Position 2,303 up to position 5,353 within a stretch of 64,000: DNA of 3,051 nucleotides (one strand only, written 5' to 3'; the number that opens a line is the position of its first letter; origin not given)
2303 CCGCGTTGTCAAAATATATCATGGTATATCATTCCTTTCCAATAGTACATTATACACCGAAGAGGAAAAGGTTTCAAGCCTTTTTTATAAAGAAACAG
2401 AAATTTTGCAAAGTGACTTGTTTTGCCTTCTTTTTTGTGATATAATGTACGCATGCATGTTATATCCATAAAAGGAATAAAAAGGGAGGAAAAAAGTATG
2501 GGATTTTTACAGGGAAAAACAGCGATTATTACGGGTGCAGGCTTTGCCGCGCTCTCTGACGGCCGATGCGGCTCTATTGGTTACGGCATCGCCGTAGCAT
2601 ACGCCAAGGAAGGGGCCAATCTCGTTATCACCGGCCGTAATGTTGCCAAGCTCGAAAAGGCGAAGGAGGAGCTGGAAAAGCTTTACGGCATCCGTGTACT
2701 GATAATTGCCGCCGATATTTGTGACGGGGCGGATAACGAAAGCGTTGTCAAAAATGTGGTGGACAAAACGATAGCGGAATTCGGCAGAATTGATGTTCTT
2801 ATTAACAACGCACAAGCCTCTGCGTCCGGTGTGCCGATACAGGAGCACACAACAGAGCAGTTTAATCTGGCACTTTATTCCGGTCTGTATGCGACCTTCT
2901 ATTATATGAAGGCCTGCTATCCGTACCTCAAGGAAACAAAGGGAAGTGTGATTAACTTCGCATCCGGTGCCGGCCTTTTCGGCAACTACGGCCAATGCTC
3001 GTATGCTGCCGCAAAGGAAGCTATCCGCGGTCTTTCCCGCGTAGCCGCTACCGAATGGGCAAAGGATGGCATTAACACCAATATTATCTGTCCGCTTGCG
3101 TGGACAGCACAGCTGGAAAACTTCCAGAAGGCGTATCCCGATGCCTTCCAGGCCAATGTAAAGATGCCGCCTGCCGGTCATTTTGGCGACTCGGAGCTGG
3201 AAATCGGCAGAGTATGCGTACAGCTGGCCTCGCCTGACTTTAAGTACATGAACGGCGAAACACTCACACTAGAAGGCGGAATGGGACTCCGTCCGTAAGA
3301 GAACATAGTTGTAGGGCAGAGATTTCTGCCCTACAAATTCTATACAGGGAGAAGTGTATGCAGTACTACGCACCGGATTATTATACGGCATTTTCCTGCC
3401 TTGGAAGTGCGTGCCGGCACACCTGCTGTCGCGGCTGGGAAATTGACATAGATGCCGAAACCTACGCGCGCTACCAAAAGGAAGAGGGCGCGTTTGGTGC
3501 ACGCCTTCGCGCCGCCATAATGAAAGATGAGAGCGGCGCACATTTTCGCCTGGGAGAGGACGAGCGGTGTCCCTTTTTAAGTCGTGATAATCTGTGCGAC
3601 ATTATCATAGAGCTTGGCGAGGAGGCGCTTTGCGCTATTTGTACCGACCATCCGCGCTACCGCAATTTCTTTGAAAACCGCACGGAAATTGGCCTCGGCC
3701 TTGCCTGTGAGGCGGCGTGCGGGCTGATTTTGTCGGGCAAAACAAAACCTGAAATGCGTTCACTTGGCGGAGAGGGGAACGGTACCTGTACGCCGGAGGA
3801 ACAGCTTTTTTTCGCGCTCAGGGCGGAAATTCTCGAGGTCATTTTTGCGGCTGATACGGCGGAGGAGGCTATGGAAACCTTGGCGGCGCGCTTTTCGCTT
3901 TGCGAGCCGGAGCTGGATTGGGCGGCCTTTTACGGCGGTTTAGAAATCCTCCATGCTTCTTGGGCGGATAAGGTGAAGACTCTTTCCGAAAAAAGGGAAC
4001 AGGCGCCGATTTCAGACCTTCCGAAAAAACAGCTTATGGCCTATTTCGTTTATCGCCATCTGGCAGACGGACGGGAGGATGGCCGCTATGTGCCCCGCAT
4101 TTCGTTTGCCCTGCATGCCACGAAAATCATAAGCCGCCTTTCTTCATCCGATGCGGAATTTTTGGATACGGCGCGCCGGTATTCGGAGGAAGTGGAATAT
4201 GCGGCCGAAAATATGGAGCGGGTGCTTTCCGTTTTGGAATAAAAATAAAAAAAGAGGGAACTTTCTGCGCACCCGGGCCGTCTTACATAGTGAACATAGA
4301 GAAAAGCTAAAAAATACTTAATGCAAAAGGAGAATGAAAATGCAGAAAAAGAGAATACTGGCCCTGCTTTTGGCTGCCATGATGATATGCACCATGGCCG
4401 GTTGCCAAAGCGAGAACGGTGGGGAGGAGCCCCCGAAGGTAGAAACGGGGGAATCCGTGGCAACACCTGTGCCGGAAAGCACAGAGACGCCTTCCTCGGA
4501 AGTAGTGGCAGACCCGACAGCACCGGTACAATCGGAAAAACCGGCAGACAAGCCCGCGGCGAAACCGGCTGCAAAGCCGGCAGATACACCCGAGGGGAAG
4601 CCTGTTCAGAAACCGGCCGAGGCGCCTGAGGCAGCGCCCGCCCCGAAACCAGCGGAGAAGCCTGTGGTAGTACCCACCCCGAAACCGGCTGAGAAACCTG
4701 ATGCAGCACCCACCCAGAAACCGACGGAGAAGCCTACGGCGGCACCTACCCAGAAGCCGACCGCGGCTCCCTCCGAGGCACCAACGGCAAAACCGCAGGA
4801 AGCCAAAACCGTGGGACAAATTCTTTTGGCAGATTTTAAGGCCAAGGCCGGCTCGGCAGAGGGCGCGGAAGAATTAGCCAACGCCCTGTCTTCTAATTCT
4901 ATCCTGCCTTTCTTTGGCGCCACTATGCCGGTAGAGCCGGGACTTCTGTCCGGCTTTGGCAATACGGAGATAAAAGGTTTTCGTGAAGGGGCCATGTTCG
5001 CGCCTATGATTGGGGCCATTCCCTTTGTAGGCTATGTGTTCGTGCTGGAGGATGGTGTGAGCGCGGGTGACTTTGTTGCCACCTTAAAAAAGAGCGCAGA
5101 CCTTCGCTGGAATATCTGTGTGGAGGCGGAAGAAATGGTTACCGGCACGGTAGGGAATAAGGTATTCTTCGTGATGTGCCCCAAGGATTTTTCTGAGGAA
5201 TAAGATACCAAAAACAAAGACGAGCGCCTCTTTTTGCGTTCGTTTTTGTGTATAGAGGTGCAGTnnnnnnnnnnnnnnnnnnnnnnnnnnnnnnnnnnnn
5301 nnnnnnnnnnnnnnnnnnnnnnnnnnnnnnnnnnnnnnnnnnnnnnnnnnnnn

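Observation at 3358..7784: Putative surface-protein modification cluster: FliB-like lysine methylase, Lys/Pro/Ala-rich lipoprotein and MBOAT/DHHW O-acyltransferase pair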

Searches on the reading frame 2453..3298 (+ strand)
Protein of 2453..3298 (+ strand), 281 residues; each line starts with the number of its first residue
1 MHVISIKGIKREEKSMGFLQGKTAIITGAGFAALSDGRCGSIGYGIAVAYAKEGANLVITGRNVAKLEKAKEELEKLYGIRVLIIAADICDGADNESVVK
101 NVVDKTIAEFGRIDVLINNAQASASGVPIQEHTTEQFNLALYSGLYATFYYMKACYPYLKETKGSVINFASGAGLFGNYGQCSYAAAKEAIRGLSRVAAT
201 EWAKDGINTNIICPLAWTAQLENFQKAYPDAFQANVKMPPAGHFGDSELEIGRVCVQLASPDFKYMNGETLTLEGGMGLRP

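Call 3: search_protein_families(library=pfam, proteins=[window:2453-3298:+], max_evalue=0.01)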
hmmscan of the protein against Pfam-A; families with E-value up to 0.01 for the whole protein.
window:2453-3298:+ (281 aa): 4 families
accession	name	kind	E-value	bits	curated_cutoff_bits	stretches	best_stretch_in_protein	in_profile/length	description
PF13561.12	adh_short_C2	-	5.6e-43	147.7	27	1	41-277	7-235/236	Enoyl-(Acyl carrier protein) reductase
PF00106.31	adh_short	-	7.4e-37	127.2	26.6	1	37-218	7-183/195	short chain dehydrogenase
PF08659.16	KR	-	6e-13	49.5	22.6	1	37-196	7-161/180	KR domain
PF23441.1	SDR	-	0.0025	17.7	27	1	37-214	14-191/258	SDR-like rossmann domain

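Call 4: search_protein_families(library=ncbifam, proteins=[window:2453-3298:+], max_evalue=0.01)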
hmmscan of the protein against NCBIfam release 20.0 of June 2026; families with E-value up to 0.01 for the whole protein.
window:2453-3298:+ (281 aa): 221 families (the best 25 are shown)
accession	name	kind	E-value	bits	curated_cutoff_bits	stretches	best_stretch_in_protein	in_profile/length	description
NF052558.1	MBtsdlDhBudC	equivalog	7.5e-43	146.9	270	1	20-277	2-241/250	meso-2,3-butanediol dehydrogenase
NF004198.0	PRK05653.1-3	equivalog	3.9e-41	141.1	296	1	17-277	3-246/248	3-oxoacyl-ACP reductase FabG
NF005559.1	PRK07231.1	subfamily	2.1e-40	138.8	215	1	19-277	2-247/249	glucose 1-dehydrogenase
NF006070.0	PRK08213.1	subfamily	6.1e-38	130.8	279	1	19-277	10-256/259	gluconate 5-dehydrogenase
NF009093.0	PRK12429.1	subfamily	3.3e-36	124.9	258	1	19-214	3-184/259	3-hydroxybutyrate dehydrogenase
TIGR01830.1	3oxo_ACP_reduc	equivalog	4.2e-36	124.8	297.75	1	37-277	5-238/239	3-oxoacyl-[acyl-carrier-protein] reductase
NF004791.0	PRK06138.1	equivalog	1.9e-35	122.4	312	1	19-277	3-249/252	SDR family oxidoreductase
NF004818.0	PRK06172.1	equivalog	2.3e-35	122.2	336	1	32-277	9-250/253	SDR family oxidoreductase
NF009466.0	PRK12826.1-2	subfamily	7.9e-35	120.5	222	1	36-277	9-244/248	3-oxoacyl-ACP reductase FabG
NF005214.0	PRK06701.1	subfamily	1.4e-34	119.7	413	1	18-277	45-289/293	SDR family oxidoreductase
NF005711.0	PRK07523.1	subfamily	2e-33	116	413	1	30-277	10-251/255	SDR family oxidoreductase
TIGR01963.1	PHB_DH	subfamily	3.5e-33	115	307.05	1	35-217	6-183/255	3-hydroxybutyrate dehydrogenase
NF052562.1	RADHDNL4305835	equivalog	3.2e-32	111.9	400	1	19-277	5-249/252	NADP-dependent (R)-specific alcohol dehydrogenase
NF005681.0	PRK07478.1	subfamily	4.6e-32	111.4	267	1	18-278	3-250/254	SDR family oxidoreductase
NF006384.0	PRK08628.1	equivalog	6.7e-32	110.8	307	1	19-276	5-249/258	SDR family oxidoreductase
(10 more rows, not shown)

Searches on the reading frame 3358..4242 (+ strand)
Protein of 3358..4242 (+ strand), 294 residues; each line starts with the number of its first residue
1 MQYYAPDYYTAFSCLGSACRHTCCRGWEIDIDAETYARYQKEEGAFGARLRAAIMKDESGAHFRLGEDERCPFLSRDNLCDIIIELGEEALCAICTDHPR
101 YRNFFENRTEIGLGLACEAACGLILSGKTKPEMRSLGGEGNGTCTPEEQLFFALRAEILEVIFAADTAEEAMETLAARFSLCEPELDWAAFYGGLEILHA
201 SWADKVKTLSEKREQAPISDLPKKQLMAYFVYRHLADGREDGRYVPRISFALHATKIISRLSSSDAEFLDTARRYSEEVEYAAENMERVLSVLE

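Call 3: search_protein_families(library=pfam, proteins=[window:3358-4242:+], max_evalue=0.01)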
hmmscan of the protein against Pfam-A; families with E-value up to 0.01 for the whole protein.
window:3358-4242:+ (294 aa): 1 family
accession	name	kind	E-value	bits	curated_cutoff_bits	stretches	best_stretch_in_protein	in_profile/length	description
PF03692.20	CxxCxxCC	-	0.0096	17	23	0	14-82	2-58/85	Putative zinc- or iron-chelating domain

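Call 4: search_protein_families(library=ncbifam, proteins=[window:3358-4242:+], max_evalue=0.01)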
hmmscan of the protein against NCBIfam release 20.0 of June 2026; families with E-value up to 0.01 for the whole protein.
window:3358-4242:+ (294 aa): 1 family
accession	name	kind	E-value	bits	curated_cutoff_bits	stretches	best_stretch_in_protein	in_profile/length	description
NF038110.1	Lys_methyl_FliB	equivalog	1.7e-51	175.9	85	1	6-134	1-135/373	flagellin lysine-N-methylase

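Call 34: find_encoding_contigs(protein=window:3358-4242:+, flank=3000, max_places=3)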
Protein window:3358-4242:+ (294 aa): no gene with exactly this product is on record in the collection.

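Call 36: find_homologous_proteins(query=window:3358-4242:+, max_evalue=0.001)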
Query window:3358-4242:+ (294 aa): 1263 proteins with E <= 0.001 among 2370 candidates; the best 120 are listed.
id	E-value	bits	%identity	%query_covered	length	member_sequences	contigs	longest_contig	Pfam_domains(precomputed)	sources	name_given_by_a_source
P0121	2.3e-196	668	100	100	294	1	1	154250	-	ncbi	-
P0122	4.0e-111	389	57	100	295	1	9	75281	-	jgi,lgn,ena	-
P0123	1.6e-110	387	59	100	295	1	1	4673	-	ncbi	-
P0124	1.1e-102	361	55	100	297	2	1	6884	-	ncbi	-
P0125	2.9e-102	360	57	100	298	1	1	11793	-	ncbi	-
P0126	7.6e-96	339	52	100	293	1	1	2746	-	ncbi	-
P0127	7.9e-92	325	50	100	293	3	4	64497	-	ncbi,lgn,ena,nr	ncbi:MAG: flagellin lysine-N-methylase [Clostridia bacterium]|nr:flagellin lysine-N-methylase [Clost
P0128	2.1e-91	324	51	100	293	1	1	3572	-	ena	-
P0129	4.1e-87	310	51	100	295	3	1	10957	-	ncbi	-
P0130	3.0e-86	307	50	100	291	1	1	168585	-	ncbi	-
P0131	1.4e-85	305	48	100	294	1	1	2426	-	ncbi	-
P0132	4.4e-84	300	49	100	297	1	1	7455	-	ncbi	-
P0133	5.1e-84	300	48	99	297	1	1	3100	-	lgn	-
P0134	9.6e-84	299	49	100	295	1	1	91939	-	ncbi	-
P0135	2.0e-82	295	48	99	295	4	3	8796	-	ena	-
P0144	5.8e-78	280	48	100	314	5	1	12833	PF27117.1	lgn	-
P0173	5.7e-71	257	45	100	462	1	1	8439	PF27117.1,PF00583.32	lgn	-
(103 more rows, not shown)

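Call 37: find_encoding_contigs(protein=P0121, flank=6000, max_places=2)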
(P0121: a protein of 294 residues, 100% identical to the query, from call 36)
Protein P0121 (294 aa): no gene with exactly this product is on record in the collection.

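Call 38: find_encoding_contigs(protein=P0122, flank=6000, max_places=2)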
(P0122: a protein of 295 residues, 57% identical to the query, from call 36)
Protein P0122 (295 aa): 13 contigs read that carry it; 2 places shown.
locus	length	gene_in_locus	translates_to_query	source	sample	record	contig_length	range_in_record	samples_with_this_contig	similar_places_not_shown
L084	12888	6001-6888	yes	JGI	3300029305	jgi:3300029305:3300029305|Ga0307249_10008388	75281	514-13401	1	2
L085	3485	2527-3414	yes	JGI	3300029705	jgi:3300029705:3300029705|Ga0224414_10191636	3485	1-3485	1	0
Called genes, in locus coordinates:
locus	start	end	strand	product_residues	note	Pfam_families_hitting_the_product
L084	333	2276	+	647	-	PF00395:SLH (weak), PF00089:Trypsin, PF13365:Trypsin_2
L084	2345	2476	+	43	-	-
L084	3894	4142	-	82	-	PF12844:HTH_19 (weak), PF01381:HTH_3 (faint)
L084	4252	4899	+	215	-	PF07833:Cu_amine_oxidN1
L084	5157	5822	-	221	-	PF05067:Mn_catalase, PF00210:Ferritin (weak), PF02915:Rubrerythrin (faint), PF03232:COQ7 (faint)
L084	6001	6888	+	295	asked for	-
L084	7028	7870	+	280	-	PF01513:NAD_kinase, PF20143:NAD_kinase_C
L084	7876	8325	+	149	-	PF01316:Arg_repressor, PF02863:Arg_repressor_C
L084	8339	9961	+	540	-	PF02463:SMC_N, PF13476:AAA_23, PF13555:AAA_29 (weak)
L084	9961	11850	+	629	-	PF00005:ABC_tran, PF02463:SMC_N (faint), PF13304:AAA_21 (faint), PF13476:AAA_23 (faint), PF12848:ABC_tran_Xtn, PF00005:ABC_tran, PF16326:ABC_tran_CTD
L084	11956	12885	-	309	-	PF00291:PALP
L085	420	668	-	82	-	PF12844:HTH_19 (weak), PF01381:HTH_3 (faint)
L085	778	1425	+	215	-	PF07833:Cu_amine_oxidN1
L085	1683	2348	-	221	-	PF05067:Mn_catalase, PF00210:Ferritin (weak), PF02915:Rubrerythrin (faint), PF03232:COQ7 (faint)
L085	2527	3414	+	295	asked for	-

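Call 39: find_encoding_contigs(protein=P0130, flank=6000, max_places=2)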
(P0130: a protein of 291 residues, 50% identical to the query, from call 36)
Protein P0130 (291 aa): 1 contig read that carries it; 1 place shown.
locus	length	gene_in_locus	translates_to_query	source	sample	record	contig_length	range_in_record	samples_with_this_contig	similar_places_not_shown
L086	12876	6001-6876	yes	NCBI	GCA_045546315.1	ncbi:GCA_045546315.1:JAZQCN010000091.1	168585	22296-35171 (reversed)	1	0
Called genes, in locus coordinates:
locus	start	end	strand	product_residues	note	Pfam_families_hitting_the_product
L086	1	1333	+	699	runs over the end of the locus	PF01751:Toprim, PF01131:Topoisom_bac, PF01396:Zn_ribbon_Top1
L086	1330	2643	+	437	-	PF00070:Pyr_redox (faint), PF01134:GIDA, PF01266:DAO (weak), PF07992:Pyr_redox_2 (weak), PF13450:NAD_binding_8 (weak)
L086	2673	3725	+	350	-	PF01820:Dala_Dala_lig_N, PF01071:GARS_A (weak), PF02222:ATP-grasp, PF02786:CPSase_L_D2 (weak), PF07478:Dala_Dala_lig_C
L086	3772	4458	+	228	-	PF01980:TrmO_N, PF18389:TrmO_C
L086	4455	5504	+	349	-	PF00730:HhH-GPD, PF00633:HHH, PF14815:NUDIX_4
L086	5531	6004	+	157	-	PF03167:UDG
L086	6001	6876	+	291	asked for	-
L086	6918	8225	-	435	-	PF07690:MFS_1, PF13347:MFS_2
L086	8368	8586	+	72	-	PF07866:DUF1653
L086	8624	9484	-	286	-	-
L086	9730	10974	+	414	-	PF12849:PBP_like_2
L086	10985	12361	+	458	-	PF00206:Lyase_1, PF10415:FumaraseC_C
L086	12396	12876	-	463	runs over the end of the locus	PF00206:Lyase_1, PF10415:FumaraseC_C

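Call 66: search_protein_families(library=pfam, proteins=[P0144, P0173, P0122, P0127], max_evalue=0.01)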
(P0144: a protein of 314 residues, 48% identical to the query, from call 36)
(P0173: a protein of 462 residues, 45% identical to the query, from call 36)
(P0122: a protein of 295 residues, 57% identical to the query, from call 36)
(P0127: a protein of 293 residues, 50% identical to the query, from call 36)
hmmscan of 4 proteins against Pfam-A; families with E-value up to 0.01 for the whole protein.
P0144 (314 aa): 0 families

P0173 (462 aa): 1 family
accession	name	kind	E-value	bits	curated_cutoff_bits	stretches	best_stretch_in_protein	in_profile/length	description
PF00583.31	Acetyltransf_1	-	2.7e-09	37.8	20.7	1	346-442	32-116/116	Acetyltransferase (GNAT) family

P0122 (295 aa): 1 family
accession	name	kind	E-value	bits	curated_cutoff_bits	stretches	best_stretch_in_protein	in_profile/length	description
PF03692.20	CxxCxxCC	-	0.0059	17.7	23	1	14-82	2-58/85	Putative zinc- or iron-chelating domain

P0127 (293 aa): 0 families

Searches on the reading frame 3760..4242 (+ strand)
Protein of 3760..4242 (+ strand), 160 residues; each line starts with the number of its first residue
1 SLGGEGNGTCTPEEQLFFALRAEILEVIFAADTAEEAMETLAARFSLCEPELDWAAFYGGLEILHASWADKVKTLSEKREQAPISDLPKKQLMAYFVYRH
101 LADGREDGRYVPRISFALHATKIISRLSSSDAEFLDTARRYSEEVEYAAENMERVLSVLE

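Call 10: search_protein_families(library=pfam, proteins=[window:3760-4242:+], max_evalue=10)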
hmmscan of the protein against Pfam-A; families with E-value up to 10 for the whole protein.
window:3760-4242:+ (160 aa): 1 family
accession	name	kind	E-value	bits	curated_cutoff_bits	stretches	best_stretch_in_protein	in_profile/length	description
PF24069.1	DUF7364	-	0.02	16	27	1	16-49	5-38/74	Family of unknown function (DUF7364)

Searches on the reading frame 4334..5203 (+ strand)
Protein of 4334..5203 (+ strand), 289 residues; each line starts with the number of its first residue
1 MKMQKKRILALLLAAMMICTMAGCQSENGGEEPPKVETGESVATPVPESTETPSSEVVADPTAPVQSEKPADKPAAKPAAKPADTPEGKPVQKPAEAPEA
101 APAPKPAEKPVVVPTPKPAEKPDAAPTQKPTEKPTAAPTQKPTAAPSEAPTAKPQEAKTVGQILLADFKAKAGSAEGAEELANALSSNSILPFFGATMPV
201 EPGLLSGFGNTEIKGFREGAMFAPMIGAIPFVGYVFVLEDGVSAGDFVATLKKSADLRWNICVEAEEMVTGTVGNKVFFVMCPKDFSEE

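Call 3: search_protein_families(library=pfam, proteins=[window:4334-5203:+], max_evalue=0.01)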
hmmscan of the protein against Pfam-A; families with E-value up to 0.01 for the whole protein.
window:4334-5203:+ (289 aa): 1 family
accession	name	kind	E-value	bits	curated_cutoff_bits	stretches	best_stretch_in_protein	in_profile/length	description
PF04886.17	PT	-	2.6e-05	24.1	26.2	1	123-156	3-36/36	PT disordered repeat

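Call 4: search_protein_families(library=ncbifam, proteins=[window:4334-5203:+], max_evalue=0.01)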
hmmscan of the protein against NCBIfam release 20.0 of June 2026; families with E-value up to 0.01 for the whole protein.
window:4334-5203:+ (289 aa): 2 families
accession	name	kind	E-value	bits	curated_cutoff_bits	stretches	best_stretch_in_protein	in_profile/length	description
NF041620.1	MXAN_5187_fam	hypoth_equivalog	0.0017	18.2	200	1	9-158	308-470/601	MXAN_5187 family protein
NF033761.1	gliding_GltJ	equivalog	0.002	17.3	450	1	9-172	381-548/671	adventurous gliding motility protein GltJ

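Call 67: list_cluster_members(proteins=[P0121, window:4334-5200:+, window:5265-6662:+, P0001])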
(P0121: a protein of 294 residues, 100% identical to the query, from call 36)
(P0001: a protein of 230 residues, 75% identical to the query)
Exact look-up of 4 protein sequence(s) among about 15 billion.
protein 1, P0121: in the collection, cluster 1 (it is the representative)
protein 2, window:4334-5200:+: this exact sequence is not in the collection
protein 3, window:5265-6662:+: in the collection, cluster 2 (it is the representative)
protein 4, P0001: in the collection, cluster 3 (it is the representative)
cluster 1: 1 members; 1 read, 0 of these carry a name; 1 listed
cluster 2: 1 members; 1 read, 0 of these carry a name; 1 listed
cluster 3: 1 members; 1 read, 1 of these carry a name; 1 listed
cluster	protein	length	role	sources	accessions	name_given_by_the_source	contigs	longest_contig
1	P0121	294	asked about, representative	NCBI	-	-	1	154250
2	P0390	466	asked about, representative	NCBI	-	-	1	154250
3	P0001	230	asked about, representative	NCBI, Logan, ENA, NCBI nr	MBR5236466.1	MAG: hypothetical protein IKW06_03750 [Clostridia bacterium] | hypothetical protein [Clostridia bacterium]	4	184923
